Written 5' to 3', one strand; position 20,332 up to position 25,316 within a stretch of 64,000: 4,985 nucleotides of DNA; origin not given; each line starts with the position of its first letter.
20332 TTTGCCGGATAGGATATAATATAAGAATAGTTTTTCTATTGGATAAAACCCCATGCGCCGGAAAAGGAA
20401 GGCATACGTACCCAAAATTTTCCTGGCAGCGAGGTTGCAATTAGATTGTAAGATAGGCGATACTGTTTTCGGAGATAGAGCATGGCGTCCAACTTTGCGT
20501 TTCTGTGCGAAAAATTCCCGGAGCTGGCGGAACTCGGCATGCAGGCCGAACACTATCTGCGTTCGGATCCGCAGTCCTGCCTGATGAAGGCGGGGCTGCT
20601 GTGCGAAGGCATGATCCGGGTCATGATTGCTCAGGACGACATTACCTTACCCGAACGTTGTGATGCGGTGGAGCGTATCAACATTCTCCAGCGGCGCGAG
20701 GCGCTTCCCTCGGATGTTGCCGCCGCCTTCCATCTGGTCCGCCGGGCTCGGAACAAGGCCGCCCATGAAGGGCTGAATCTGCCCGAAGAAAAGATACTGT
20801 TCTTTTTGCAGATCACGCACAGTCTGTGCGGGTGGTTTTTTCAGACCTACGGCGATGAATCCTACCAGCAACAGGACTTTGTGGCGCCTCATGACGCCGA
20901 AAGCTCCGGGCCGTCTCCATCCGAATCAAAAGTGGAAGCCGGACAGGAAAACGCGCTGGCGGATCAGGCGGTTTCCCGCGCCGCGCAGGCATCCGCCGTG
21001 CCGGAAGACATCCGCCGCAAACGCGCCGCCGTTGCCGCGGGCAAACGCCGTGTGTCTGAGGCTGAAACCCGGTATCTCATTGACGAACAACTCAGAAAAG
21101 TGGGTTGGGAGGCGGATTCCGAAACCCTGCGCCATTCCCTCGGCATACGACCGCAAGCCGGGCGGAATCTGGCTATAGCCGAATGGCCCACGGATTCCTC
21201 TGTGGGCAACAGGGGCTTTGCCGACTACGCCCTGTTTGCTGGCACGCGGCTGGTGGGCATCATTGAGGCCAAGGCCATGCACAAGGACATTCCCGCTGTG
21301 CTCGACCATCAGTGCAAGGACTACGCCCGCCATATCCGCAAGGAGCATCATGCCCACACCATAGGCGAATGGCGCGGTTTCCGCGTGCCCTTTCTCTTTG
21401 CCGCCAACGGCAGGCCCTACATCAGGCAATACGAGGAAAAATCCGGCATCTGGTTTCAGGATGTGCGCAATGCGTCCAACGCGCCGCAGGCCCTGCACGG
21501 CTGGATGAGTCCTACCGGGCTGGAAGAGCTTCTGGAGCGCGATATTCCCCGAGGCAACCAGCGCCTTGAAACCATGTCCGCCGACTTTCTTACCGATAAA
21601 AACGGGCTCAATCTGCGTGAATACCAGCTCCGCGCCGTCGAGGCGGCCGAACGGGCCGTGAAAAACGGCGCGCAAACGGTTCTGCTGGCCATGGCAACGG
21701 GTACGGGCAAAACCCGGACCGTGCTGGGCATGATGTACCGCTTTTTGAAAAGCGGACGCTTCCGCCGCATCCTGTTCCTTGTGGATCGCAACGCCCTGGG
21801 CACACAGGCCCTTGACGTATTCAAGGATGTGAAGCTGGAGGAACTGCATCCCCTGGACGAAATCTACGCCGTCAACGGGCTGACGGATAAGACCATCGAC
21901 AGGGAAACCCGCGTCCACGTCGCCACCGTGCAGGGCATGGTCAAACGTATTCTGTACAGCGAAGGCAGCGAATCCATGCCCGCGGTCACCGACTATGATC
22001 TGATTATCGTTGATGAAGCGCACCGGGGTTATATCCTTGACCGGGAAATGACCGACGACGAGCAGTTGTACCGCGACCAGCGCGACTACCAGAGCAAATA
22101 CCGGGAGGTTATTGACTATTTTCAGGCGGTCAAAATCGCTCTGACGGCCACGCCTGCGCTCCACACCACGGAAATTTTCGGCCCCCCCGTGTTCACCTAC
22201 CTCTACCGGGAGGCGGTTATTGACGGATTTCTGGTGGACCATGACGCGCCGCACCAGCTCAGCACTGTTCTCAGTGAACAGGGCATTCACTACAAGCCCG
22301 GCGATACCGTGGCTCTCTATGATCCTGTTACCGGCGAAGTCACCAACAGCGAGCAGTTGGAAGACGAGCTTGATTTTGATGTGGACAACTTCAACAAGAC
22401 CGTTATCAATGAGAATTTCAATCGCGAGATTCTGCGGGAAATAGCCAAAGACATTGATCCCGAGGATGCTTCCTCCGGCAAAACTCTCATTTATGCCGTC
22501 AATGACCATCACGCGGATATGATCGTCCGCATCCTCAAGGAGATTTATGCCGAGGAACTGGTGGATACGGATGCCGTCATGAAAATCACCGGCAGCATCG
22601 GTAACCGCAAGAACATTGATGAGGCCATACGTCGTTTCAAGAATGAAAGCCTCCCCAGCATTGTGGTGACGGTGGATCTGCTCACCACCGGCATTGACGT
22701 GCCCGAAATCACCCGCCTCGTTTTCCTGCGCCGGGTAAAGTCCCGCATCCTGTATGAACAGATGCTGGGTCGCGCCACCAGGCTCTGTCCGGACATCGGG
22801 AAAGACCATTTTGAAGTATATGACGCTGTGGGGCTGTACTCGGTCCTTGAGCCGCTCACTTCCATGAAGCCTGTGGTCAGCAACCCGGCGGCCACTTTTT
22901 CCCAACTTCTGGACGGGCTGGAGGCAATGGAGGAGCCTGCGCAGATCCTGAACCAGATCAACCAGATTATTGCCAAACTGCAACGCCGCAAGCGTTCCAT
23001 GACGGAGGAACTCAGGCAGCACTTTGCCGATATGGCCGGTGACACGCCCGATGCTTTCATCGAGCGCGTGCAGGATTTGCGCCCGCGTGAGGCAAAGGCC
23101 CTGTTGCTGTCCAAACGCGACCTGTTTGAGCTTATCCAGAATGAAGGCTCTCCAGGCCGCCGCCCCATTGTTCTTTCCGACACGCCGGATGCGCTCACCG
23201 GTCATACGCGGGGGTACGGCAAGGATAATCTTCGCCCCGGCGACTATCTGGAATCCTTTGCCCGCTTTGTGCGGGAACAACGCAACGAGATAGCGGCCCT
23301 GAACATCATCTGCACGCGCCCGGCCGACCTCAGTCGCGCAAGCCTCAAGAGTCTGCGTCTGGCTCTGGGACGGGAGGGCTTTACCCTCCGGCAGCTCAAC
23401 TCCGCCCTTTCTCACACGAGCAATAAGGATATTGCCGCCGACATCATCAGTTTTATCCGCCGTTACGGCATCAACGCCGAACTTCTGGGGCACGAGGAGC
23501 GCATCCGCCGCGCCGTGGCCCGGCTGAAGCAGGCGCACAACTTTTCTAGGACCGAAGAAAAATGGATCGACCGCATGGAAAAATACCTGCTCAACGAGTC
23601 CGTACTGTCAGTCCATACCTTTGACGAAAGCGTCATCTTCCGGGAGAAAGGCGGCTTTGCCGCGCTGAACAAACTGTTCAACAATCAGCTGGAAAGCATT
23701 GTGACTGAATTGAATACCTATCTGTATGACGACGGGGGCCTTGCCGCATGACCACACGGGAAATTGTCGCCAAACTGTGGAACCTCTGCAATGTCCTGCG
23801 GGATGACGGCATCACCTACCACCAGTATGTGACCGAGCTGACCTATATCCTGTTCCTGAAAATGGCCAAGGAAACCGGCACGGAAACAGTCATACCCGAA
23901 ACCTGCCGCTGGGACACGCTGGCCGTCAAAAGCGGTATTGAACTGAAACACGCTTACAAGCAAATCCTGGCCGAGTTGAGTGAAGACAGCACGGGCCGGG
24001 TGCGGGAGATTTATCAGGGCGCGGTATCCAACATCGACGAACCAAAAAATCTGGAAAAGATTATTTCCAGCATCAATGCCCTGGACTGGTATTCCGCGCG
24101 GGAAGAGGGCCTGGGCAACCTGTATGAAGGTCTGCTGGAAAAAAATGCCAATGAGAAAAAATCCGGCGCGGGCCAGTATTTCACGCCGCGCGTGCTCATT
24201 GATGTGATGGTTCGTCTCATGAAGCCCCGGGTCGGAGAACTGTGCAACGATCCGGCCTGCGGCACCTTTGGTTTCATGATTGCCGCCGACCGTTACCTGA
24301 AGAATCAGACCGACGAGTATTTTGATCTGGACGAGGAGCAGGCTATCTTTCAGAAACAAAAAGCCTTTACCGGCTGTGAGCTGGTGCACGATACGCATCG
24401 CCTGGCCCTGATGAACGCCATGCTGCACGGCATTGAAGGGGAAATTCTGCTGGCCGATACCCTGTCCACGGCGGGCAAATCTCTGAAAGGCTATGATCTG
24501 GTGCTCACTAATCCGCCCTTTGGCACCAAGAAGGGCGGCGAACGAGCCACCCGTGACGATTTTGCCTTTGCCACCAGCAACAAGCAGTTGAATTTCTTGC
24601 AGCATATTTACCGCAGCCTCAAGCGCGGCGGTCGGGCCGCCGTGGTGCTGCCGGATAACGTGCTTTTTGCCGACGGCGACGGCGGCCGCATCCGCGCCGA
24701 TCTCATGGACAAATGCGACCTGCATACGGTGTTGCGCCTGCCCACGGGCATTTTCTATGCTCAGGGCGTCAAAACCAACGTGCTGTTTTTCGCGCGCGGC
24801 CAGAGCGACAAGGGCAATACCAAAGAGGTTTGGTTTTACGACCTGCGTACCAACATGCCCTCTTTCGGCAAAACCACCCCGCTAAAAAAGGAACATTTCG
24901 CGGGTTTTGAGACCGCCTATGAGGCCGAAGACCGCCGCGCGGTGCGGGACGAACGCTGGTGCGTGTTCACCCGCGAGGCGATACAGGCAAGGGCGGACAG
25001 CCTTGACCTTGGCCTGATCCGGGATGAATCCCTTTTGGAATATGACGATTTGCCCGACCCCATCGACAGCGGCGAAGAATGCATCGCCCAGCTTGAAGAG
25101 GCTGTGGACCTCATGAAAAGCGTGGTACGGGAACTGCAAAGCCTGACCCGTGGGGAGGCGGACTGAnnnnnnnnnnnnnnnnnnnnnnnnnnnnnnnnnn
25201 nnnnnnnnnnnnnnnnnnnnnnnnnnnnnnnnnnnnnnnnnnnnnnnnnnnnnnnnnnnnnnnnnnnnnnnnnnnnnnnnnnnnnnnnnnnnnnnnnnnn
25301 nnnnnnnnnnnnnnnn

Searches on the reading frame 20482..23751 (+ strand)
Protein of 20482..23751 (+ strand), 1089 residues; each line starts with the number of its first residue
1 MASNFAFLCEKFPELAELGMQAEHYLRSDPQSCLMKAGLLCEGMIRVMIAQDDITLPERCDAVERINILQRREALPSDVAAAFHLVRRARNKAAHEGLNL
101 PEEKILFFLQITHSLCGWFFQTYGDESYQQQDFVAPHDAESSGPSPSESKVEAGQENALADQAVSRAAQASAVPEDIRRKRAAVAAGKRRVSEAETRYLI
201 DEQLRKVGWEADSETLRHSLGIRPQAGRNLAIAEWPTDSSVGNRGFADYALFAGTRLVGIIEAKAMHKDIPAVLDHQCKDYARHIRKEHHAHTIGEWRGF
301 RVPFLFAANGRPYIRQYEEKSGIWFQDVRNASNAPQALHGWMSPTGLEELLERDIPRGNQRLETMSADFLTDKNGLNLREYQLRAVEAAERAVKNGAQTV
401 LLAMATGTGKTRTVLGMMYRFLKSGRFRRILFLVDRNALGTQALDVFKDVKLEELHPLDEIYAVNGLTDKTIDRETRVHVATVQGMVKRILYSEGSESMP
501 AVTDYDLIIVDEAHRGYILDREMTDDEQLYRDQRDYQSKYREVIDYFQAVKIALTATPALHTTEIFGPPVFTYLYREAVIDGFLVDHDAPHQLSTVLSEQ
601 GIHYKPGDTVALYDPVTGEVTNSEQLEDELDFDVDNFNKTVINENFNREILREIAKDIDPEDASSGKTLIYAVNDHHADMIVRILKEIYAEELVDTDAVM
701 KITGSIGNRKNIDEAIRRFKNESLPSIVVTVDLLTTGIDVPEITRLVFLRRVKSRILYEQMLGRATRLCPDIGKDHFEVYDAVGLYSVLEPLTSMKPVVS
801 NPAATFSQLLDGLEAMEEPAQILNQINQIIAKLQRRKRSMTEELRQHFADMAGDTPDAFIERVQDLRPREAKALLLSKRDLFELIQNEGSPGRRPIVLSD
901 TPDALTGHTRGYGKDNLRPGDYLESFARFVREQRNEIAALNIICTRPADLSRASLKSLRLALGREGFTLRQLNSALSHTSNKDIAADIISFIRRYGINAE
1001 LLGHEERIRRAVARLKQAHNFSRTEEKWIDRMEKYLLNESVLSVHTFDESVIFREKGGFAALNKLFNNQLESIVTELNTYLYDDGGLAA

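Call 49: search_protein_families(library=pfam, proteins=[window:20482-23751:+], max_evalue=0.001)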
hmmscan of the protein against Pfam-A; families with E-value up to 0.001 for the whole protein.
window:20482-23751:+ (1089 aa): 6 families
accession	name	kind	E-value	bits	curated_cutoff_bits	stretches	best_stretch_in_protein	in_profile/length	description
PF08463.15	EcoEI_R_C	-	3.4e-36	125.2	24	1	921-1082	2-163/163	EcoEI R protein C-terminal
PF04851.21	ResIII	-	4.2e-32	111.8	22.5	1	376-559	2-163/164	Type III restriction enzyme, res subunit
PF18766.7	SWI2_SNF2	-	1.2e-15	58.2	26.7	1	381-586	1-187/221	SWI2/SNF2 ATPase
PF00271.37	Helicase_C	-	7.9e-11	42.6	23.5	1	658-768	10-109/110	Helicase conserved C-terminal domain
PF00270.35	DEAD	-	1.8e-08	34.7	26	1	381-559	3-161/167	DEAD/DEAH box helicase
PF13643.11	DUF4145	-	1.6e-07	31.7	23.1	1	21-112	2-87/88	Domain of unknown function (DUF4145)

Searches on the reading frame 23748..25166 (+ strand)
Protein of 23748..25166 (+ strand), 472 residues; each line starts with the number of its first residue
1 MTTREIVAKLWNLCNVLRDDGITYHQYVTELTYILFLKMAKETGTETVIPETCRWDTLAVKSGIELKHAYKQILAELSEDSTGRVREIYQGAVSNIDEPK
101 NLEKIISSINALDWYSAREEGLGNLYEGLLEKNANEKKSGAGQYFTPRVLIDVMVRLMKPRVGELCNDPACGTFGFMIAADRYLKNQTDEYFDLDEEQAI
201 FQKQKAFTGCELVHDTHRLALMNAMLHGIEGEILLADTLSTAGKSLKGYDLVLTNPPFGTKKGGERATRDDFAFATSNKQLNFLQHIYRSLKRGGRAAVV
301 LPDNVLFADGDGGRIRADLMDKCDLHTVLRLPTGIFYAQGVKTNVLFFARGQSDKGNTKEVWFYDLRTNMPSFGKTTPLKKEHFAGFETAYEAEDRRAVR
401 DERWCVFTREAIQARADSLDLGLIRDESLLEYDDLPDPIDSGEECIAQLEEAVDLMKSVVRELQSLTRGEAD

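Call 49: search_protein_families(library=pfam, proteins=[window:23748-25166:+], max_evalue=0.001)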
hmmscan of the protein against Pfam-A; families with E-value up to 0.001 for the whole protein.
window:23748-25166:+ (472 aa): 4 families
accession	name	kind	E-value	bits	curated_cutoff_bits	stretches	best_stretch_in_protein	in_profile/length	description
PF02384.22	N6_Mtase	-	1.1e-72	245.5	20.4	1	120-406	4-283/311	N-6 DNA Methylase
PF12161.14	HsdM_N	-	1.3e-11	45.7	24.5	1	7-108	2-134/135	HsdM N-terminal domain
PF01170.24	UPF0020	-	1.4e-08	35.1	22.3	1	153-307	19-172/197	RMKL-like, methyltransferase domain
PF07669.17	Eco57I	-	1.3e-06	29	25.3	1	187-331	43-165/171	Eco57I restriction-modification methylase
